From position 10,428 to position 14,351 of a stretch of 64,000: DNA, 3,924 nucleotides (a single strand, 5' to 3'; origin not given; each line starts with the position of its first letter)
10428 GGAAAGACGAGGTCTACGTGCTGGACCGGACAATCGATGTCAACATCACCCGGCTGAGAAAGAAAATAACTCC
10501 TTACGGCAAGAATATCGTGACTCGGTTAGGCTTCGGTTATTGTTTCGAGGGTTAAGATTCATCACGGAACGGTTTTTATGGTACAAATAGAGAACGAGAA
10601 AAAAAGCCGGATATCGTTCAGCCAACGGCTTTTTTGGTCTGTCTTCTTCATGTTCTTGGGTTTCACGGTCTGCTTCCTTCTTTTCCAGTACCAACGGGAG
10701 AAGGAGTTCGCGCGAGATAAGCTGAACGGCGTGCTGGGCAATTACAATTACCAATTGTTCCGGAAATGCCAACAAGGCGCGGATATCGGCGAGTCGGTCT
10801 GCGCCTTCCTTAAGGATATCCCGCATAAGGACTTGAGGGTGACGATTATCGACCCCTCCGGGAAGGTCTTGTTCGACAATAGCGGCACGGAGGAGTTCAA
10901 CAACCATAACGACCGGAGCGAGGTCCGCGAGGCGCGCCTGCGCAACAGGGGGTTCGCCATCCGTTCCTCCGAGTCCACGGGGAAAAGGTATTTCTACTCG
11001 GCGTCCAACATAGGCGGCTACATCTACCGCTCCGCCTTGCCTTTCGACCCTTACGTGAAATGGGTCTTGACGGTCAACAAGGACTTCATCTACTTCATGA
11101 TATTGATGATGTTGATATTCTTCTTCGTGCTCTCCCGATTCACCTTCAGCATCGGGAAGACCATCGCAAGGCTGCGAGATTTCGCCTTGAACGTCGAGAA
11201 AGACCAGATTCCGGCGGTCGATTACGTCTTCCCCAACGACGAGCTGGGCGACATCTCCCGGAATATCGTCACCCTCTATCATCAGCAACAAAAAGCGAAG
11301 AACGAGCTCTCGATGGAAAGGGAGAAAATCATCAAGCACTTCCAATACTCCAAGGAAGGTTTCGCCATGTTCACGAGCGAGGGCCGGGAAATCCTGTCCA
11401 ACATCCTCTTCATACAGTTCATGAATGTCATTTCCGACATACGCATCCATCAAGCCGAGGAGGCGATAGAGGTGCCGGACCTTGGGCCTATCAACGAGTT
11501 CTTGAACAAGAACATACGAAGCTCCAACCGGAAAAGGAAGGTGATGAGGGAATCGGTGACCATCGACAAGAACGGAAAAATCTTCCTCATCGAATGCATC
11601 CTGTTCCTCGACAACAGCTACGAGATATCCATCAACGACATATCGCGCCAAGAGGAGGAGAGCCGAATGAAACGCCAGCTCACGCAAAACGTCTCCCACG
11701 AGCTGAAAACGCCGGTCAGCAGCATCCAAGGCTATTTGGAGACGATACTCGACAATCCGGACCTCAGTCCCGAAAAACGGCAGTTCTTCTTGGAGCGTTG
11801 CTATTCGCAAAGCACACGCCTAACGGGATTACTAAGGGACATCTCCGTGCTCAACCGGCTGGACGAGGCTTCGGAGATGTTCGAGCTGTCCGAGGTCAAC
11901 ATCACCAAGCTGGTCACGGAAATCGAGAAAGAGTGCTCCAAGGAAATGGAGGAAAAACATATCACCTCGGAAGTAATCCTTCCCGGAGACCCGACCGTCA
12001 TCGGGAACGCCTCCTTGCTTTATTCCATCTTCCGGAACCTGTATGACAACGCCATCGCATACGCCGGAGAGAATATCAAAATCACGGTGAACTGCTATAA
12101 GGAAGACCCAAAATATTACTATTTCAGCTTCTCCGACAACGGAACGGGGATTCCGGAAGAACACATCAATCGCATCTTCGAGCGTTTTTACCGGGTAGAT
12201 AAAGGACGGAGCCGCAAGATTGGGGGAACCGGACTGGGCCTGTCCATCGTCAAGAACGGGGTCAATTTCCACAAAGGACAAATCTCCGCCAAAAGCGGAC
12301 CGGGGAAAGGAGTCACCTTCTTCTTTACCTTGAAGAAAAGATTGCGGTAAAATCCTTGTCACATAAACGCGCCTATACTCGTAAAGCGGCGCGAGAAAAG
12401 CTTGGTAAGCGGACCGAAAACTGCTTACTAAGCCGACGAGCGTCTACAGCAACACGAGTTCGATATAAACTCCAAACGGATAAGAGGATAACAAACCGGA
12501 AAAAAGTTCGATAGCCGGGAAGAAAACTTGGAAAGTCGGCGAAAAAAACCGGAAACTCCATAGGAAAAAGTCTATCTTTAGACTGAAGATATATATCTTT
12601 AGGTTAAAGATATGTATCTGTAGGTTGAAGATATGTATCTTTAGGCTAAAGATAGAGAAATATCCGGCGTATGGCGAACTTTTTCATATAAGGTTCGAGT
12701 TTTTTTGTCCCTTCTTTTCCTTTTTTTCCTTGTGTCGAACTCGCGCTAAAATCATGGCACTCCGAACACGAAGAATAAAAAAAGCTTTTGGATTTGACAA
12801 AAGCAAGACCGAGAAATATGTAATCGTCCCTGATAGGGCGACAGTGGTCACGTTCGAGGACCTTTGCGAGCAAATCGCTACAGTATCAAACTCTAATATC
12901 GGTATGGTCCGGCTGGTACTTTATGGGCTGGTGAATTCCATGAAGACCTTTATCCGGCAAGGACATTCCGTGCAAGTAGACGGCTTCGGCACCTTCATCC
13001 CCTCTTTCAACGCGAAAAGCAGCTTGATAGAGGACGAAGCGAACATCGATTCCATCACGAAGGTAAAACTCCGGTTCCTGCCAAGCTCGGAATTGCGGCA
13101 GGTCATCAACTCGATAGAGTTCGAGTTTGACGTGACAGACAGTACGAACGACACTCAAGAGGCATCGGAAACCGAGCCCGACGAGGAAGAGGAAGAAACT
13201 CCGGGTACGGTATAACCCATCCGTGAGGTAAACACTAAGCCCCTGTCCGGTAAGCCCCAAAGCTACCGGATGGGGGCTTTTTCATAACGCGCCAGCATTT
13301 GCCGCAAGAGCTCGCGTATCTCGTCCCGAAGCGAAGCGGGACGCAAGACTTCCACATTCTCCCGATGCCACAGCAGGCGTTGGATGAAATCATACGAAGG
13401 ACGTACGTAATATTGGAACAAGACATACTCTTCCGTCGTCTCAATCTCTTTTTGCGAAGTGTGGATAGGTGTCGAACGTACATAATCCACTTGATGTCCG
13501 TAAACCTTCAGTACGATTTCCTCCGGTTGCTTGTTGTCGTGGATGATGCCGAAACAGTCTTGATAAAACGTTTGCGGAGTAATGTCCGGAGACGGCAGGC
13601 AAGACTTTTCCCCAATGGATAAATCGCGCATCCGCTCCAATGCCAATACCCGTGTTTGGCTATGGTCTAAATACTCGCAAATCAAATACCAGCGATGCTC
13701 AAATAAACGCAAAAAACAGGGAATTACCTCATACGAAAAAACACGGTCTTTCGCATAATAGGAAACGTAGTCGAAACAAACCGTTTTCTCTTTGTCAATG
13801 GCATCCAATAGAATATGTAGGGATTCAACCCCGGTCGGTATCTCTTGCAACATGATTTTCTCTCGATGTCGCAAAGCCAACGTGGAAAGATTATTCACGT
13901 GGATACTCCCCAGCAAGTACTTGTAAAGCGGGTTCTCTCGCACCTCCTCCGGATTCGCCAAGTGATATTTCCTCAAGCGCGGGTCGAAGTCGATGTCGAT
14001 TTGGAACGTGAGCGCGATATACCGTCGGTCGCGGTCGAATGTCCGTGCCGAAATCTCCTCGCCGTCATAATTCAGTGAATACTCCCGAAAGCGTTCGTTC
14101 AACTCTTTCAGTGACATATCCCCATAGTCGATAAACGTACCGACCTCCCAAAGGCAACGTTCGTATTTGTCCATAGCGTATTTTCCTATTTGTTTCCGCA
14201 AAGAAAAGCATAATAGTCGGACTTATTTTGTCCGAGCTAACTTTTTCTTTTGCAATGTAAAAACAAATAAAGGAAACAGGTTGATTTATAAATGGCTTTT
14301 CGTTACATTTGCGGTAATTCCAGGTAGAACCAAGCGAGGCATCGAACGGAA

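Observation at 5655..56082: Dispersed intergenic element built on a 21-bp lattice: six copies of a fixed 86-bp four-palindrome core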

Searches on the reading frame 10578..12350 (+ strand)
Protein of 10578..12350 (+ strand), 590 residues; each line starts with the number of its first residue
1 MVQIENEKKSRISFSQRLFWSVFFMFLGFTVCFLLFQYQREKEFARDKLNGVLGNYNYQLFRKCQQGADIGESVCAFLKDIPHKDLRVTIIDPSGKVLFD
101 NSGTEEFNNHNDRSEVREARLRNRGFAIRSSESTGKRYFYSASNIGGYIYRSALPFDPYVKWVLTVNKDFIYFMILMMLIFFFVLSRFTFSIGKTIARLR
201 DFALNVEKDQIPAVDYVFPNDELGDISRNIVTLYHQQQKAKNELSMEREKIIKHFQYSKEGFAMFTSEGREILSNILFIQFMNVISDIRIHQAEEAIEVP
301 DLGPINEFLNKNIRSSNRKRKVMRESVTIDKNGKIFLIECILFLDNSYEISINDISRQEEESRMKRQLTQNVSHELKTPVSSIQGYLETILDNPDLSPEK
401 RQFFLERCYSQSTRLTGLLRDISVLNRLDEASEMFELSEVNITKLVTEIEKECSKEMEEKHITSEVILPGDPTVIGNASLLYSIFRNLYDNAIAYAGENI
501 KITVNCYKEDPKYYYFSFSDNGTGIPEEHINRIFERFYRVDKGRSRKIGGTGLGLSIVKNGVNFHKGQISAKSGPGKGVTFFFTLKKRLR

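Call 11: search_protein_families(library=pfam, proteins=[window:10578-12350:+])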
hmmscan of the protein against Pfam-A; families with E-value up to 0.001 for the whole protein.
window:10578-12350:+ (590 aa): 3 families
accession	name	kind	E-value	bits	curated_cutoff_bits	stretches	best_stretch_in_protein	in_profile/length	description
PF02518.31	HATPase_c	-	9.6e-27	94.1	26.4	1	477-587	2-109/111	Histidine kinase-, DNA gyrase B-, and HSP90-like ATPase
PF00512.31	HisKA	-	1.3e-14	54.4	26.9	1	364-430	1-65/66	His Kinase A (phospho-acceptor) domain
PF16736.11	sCache_like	-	0.00014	22.6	27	1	85-142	44-100/117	Single Cache-like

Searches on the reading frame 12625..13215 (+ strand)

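Call 12: search_protein_families(library=pfam, proteins=[window:12625-13215:+])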
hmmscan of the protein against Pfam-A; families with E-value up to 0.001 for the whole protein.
window:12625-13215:+ (196 aa): 2 families
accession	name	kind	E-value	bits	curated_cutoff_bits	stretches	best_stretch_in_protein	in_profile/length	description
PF18291.6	HU-HIG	-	1.3e-18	67.6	26.2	1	55-167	12-124/125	HU domain fused to wHTH, Ig, or Glycine-rich motif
PF00216.26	Bac_DNA_binding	-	6.3e-05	23.6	22.4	1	78-162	4-90/90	Bacterial DNA-binding protein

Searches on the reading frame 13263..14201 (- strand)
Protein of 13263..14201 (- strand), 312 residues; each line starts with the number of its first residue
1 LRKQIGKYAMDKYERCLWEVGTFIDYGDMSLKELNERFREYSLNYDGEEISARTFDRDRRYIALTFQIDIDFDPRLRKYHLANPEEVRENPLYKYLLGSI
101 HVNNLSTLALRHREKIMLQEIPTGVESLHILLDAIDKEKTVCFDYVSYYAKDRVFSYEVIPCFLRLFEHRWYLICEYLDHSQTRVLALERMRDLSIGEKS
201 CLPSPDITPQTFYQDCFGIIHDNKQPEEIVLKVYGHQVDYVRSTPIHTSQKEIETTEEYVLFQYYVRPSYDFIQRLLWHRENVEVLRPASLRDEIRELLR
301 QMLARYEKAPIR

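Call 11: search_protein_families(library=pfam, proteins=[window:13263-14201:-])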
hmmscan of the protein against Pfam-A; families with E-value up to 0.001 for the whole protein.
window:13263-14201:- (312 aa): 2 families
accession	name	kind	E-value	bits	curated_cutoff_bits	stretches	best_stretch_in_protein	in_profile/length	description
PF25583.1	WCX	-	2.3e-10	41.1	23.9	1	226-303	2-76/76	WCX domain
PF13280.12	WYL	-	1.1e-09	38.6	21.8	1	128-195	3-69/70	WYL domain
